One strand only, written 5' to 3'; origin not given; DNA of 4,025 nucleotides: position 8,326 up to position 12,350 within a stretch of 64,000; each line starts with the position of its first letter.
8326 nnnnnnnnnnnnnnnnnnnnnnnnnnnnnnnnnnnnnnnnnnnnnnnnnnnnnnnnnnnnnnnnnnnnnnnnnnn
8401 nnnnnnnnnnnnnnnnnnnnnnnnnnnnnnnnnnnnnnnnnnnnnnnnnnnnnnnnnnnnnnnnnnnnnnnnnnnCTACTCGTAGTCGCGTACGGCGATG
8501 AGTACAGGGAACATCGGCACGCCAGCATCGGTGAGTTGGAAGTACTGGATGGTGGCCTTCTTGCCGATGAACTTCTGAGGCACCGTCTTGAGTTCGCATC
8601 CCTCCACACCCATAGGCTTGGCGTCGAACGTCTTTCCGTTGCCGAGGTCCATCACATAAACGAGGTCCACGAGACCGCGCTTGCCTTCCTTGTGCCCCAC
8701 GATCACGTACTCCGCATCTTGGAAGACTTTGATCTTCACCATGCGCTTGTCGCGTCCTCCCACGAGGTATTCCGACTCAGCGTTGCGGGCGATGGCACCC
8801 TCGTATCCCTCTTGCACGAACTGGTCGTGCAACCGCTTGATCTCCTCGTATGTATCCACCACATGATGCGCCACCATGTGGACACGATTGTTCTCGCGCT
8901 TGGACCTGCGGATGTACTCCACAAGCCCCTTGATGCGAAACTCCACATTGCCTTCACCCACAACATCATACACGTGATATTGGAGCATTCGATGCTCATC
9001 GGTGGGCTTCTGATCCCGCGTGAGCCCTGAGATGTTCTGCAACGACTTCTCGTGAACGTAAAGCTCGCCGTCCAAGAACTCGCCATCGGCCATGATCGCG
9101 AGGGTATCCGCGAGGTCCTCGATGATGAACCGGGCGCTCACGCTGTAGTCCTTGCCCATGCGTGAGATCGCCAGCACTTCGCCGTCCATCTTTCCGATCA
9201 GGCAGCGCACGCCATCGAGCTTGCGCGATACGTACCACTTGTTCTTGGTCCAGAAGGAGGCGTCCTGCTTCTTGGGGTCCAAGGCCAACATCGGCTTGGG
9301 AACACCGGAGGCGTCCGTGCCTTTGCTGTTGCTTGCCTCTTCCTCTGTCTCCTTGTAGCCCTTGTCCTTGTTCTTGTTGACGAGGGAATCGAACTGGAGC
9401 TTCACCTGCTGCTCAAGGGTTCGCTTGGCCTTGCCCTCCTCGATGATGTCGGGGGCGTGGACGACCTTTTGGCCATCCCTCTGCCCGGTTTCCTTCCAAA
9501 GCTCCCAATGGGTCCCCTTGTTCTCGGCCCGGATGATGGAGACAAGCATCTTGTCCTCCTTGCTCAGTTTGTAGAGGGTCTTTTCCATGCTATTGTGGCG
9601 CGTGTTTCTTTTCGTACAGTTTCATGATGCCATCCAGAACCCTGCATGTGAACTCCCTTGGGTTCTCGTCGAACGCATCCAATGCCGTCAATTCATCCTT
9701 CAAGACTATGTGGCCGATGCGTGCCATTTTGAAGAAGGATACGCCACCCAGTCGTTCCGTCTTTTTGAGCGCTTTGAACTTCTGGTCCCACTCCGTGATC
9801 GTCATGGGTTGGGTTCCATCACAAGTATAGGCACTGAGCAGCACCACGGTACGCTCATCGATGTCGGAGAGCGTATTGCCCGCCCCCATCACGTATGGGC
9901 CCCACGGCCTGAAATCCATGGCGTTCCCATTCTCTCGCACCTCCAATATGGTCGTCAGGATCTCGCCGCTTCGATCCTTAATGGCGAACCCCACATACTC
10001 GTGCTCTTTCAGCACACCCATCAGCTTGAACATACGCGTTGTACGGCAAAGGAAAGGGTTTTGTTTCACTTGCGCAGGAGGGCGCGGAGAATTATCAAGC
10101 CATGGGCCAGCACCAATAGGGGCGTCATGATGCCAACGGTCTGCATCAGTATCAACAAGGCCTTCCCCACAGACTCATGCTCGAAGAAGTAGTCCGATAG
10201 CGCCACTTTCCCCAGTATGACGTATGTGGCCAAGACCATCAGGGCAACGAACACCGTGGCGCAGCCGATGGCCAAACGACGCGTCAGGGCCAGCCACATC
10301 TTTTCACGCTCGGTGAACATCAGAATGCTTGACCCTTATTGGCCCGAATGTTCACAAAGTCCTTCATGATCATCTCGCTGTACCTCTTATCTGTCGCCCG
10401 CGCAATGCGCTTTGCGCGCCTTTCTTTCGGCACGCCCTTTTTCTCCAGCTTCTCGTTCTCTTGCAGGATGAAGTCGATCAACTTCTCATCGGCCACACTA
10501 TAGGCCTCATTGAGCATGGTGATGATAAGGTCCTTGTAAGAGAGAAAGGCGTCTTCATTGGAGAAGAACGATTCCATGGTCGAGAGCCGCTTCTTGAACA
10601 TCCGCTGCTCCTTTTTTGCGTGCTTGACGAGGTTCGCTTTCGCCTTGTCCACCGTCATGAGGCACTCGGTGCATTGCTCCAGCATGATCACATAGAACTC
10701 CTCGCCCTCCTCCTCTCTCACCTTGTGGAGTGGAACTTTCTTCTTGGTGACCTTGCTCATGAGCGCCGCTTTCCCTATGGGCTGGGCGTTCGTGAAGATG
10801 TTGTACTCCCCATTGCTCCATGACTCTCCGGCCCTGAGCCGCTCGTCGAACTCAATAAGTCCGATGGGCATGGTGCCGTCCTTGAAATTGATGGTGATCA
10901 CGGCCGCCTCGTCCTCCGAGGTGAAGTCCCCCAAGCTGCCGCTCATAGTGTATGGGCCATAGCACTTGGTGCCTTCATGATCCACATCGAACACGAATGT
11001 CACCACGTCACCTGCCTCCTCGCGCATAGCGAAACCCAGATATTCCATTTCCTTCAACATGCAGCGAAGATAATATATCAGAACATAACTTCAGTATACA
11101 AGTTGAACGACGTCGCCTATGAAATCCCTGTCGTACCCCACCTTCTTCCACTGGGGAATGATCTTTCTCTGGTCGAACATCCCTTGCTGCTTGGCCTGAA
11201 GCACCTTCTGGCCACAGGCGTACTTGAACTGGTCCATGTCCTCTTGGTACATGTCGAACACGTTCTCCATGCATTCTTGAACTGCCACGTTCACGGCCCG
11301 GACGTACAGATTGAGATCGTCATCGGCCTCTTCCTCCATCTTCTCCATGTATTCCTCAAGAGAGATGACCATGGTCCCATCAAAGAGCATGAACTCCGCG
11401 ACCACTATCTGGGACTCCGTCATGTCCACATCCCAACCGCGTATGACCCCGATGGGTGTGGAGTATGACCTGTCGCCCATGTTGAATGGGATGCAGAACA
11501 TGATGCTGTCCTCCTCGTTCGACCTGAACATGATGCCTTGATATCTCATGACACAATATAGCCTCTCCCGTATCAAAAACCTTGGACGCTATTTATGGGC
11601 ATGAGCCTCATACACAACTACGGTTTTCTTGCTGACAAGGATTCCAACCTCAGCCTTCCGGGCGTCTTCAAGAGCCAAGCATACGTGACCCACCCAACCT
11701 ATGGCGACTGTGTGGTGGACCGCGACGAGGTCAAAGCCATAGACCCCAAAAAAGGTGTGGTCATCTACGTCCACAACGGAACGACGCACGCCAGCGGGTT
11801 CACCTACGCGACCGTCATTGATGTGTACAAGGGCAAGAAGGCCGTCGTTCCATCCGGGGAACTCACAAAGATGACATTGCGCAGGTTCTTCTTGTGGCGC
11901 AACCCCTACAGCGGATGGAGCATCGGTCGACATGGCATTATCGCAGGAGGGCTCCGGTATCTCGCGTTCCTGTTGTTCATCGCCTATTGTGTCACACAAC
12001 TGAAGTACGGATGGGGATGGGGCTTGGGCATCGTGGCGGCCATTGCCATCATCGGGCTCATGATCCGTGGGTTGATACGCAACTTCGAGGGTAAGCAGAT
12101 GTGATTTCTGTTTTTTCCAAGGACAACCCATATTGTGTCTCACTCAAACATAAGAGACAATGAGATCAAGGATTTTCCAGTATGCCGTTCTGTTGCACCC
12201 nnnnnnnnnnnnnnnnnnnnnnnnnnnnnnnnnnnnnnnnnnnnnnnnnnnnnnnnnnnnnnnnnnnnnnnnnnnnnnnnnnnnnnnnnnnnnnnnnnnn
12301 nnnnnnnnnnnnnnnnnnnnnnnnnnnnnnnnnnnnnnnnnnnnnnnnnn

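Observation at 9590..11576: Tandem triplication of an unknown-function domain family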

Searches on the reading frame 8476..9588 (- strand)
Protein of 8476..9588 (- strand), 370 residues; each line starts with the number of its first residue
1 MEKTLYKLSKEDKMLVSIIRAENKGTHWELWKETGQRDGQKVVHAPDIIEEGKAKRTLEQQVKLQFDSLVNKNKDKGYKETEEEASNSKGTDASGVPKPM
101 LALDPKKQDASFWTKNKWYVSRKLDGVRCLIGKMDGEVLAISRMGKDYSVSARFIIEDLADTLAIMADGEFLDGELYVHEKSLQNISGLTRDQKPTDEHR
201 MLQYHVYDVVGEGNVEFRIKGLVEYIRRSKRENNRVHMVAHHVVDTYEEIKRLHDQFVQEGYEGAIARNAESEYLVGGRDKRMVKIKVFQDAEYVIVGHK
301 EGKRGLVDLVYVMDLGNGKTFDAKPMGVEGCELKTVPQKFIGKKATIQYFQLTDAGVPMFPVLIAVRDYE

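Call 7: search_protein_families(library=pfam, proteins=[window:8476-9588:-], max_evalue=0.1)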
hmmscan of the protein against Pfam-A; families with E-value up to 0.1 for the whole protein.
window:8476-9588:- (370 aa): 5 families
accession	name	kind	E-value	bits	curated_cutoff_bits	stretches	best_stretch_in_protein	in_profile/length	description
PF01068.26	DNA_ligase_A_M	-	2.3e-22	80.1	26.2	1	99-287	1-204/204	ATP dependent DNA ligase domain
PF01331.24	mRNA_cap_enzyme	-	1.9e-05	25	29.6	1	109-212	9-103/194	mRNA capping enzyme, catalytic domain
PF09414.15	RNA_ligase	-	0.00027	21.6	27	1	117-286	2-170/171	RNA ligase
PF14743.12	DNA_ligase_OB_2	-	0.0012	19.2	28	1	339-367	38-66/66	DNA ligase OB-like domain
PF16850.11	Inhibitor_I66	-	0.052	13.9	27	0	82-137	16-64/146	Peptidase inhibitor I66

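Call 8: search_protein_families(library=phrogs, proteins=[window:8476-9588:-], max_evalue=0.1)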
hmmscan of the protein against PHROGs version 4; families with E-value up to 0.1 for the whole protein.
window:8476-9588:- (370 aa): 2 families
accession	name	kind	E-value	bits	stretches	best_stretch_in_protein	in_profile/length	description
phrog_114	-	DNA, RNA and nucleotide metabolism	1.6e-57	196.5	1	60-370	176-501/634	ATP-dependent DNA ligase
phrog_23755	-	unknown function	0.094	13.9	0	233-253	12-32/63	-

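Call 13: find_related_loci(query=window:8476-9588:-, collection=viral_contigs, flank=8000)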
Query window:8476-9588:- (370 aa) in viral_contigs; peptide patterns used: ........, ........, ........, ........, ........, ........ (x = any residue, [..] = any of these).
4 stretches matched a pattern; 1 encode a relative of the query (tblastn E <= 1e-3); 1 distinct loci.
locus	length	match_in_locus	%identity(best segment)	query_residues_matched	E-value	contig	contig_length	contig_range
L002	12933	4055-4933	32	98-370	4e-29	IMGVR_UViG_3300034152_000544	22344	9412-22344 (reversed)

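Call 63: search_dna_similar(query=window:8476-9588:-, collection=phages, mode=protein, max_evalue=1e-10, max_rows=15)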
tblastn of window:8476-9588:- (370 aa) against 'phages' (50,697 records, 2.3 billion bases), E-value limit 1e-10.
Records with a match: 594; places in all: 594; records where one place covers at least 80% of the query: 438.
Best place of each record, by identity: <60% 594.
By first word of the organism name: Pseudomonas 177; Escherichia 126; Salmonella 92; Erwinia 29; Shigella 22; Felixounavirus 14; Aeromonas 13; Citrobacter 11; uncultured 10; Caulobacter 10; and 29 more.
By host as written in the record: - 63; Pseudomonas aeruginosa 52; Escherichia coli 34; Pseudomonas aeruginosa PAO1 25; Escherichia coli K-12 MG1655 20; Pseudomonas syringae pv. actinidiae 18; Escherichia coli O157:H7 11; Erwinia amylovora 11; and 176 more.
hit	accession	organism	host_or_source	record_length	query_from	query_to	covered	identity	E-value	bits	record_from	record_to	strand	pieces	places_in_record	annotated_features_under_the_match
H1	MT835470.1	Bacteriophage sp.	human fecal samples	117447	1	370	100%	33.6%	9e-50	185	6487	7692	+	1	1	record has no annotation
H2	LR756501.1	uncultured phage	metagenomic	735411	1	370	100%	33.2%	2e-44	169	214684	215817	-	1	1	record has no annotation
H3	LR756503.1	uncultured phage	metagenomic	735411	1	370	100%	33.2%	2e-44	169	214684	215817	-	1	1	record has no annotation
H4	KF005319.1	Alteromonas phage vB_AmaP_AD45-P4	Alteromonas macleodii str. 'Balearic ...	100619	1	368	99%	31.7%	2e-28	122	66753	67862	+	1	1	putative DNA ligase | hypothetical protein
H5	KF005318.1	Alteromonas phage vB_AmaP_AD45-P3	Alteromonas macleodii str. 'Balearic ...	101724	1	368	99%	31.7%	2e-28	122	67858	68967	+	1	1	putative DNA ligase | hypothetical protein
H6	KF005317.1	Alteromonas phage vB_AmaP_AD45-P1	Alteromonas macleodii str. 'Balearic ...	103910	1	368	99%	31.7%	2e-28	122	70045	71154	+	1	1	putative DNA ligase | hypothetical protein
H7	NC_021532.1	Alteromonas phage vB_AmaP_AD45-P1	Alteromonas macleodii str. 'Balearic ...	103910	1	368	99%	31.7%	2e-28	122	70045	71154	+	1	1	ATP-dependent DNA ligase | hypothetical protein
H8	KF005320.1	Alteromonas phage vB_AmaP_AD45-P2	Alteromonas macleodii str. 'Balearic ...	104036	1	368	99%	31.7%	2e-28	122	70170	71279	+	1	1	putative DNA ligase | hypothetical protein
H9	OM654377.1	Pseudaeromonas phage vB_PpeM_ KLEP7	Pseudaeromonas pectinilytica strain ...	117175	3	368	99%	31.0%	7e-28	120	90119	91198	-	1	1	DNA ligase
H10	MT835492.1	Bacteriophage sp.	human fecal samples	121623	1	368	99%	30.6%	4e-44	168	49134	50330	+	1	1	record has no annotation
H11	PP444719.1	Proteus phage J3S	Proteus mirabilis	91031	37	370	90%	33.5%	7e-32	132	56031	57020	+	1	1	ATP-dependent DNA ligase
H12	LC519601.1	Cronobacter phage vB_CsaP_009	Cronobacter sakazakii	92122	37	370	90%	33.5%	8e-32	132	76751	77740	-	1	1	ATP-dependent DNA ligase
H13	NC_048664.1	Cronobacter phage vB_CsaP_009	Cronobacter sakazakii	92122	37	370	90%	33.5%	8e-32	132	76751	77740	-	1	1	ATP-dependent DNA ligase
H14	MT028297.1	Proteus phage Privateer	Proteus mirabilis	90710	37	367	89%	33.8%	8e-31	129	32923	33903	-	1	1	DNA ligase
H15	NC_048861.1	Proteus phage Privateer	Proteus mirabilis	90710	37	367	89%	33.8%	8e-31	129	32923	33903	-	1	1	ATP-dependent DNA ligase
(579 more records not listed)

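Call 91: search_protein_families(library=ncbifam, proteins=[window:8476-9588:-], max_evalue=0.05)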
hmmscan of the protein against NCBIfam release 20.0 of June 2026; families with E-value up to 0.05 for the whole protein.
window:8476-9588:- (370 aa): 13 families
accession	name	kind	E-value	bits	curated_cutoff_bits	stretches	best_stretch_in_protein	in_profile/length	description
NF006592.0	PRK09125.1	equivalog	1.8e-29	102.6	200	1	115-368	43-281/283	DNA ligase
NF007210.0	PRK09632.1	equivalog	3.4e-19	68.6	989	1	60-305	442-676/781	ATP-dependent DNA ligase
TIGR02779.1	NHEJ_ligase_lig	equivalog_domain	2.7e-15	56.4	227.75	1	113-303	11-200/302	non-homologous end-joining DNA ligase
TIGR00574.1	dnl1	superfamily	2.1e-14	53.2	217.8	1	98-301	171-395/527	ATP-dependent DNA ligase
NF004628.0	PRK05972.1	subfamily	4.2e-13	48.3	895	1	52-303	194-443/870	ATP-dependent DNA ligase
TIGR02776.1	NHEJ_ligase_prk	equivalog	1.4e-12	47.3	373.2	1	116-306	5-197/587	DNA ligase D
NF006701.0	PRK09247.1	equivalog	2.1e-10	40.2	543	1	72-280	181-399/540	ATP-dependent DNA ligase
NF002868.0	PRK03180.1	equivalog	4.7e-10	38.8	641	1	98-302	185-395/509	ATP-dependent DNA ligase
NF006078.0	PRK08224.1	equivalog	6.9e-10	38.4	296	1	108-305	16-216/350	ATP-dependent DNA ligase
NF005796.0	PRK07636.1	subfamily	7.1e-10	38.5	337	1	110-306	13-204/275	ATP-dependent DNA ligase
TIGR04120.1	DNA_lig_bact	equivalog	8.6e-10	38.2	400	1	82-281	186-391/526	cisplatin damage response ATP-dependent DNA ligase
NF007211.0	PRK09633.1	equivalog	1.2e-06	27.2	774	1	112-304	12-224/610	DNA ligase D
NF041331.1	LigA_Halo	equivalog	0.00055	18.6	830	1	116-289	247-428/552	ATP-dependent DNA ligase LigA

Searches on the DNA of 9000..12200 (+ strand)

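Call 6: search_dna_similar(query=window:9000-12200:+, collection=phages, mode=near, max_rows=30)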
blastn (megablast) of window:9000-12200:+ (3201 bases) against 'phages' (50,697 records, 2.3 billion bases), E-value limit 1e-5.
No match.

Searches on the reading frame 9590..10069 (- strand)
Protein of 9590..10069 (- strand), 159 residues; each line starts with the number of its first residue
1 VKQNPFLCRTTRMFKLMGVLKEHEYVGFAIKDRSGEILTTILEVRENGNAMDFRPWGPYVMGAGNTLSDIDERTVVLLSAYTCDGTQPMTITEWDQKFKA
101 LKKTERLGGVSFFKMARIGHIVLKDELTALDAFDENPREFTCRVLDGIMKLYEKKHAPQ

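Call 7: search_protein_families(library=pfam, proteins=[window:9590-10069:-], max_evalue=0.1)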
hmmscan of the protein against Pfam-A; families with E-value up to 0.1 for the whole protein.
window:9590-10069:- (159 aa): 0 families

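Call 8: search_protein_families(library=phrogs, proteins=[window:9590-10069:-], max_evalue=0.1)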
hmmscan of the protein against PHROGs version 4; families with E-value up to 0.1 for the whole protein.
window:9590-10069:- (159 aa): 0 families

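Call 58: search_protein_families(library=padloc, proteins=[window:9590-10033:-], max_evalue=0.1)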
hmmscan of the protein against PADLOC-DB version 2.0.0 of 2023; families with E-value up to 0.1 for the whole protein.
window:9590-10033:- (147 aa): 0 families

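Call 91: search_protein_families(library=ncbifam, proteins=[window:9590-10033:-], max_evalue=0.05)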
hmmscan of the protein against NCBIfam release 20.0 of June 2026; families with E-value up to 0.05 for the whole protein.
window:9590-10033:- (147 aa): 0 families

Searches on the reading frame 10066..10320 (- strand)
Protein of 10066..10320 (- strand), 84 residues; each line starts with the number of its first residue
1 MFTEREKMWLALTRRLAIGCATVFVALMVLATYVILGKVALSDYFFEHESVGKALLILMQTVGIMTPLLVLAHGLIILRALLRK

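Call 7: search_protein_families(library=pfam, proteins=[window:10066-10320:-], max_evalue=0.1)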
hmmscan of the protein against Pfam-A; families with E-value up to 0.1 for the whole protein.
window:10066-10320:- (84 aa): 0 families

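Call 8: search_protein_families(library=phrogs, proteins=[window:10066-10320:-], max_evalue=0.1)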
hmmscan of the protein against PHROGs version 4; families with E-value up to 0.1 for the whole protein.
window:10066-10320:- (84 aa): 0 families

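Call 58: search_protein_families(library=padloc, proteins=[window:10066-10320:-], max_evalue=0.1)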
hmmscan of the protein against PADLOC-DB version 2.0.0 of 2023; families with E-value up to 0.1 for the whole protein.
window:10066-10320:- (84 aa): 0 families

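Call 91: search_protein_families(library=ncbifam, proteins=[window:10066-10320:-], max_evalue=0.05)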
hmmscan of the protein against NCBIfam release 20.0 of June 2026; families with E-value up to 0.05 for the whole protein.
window:10066-10320:- (84 aa): 1 family
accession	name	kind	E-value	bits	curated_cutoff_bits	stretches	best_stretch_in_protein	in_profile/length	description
NF052499.1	MnslTaseMT1671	equivalog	0.033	12.6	900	1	4-75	172-242/523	mannosyltransferase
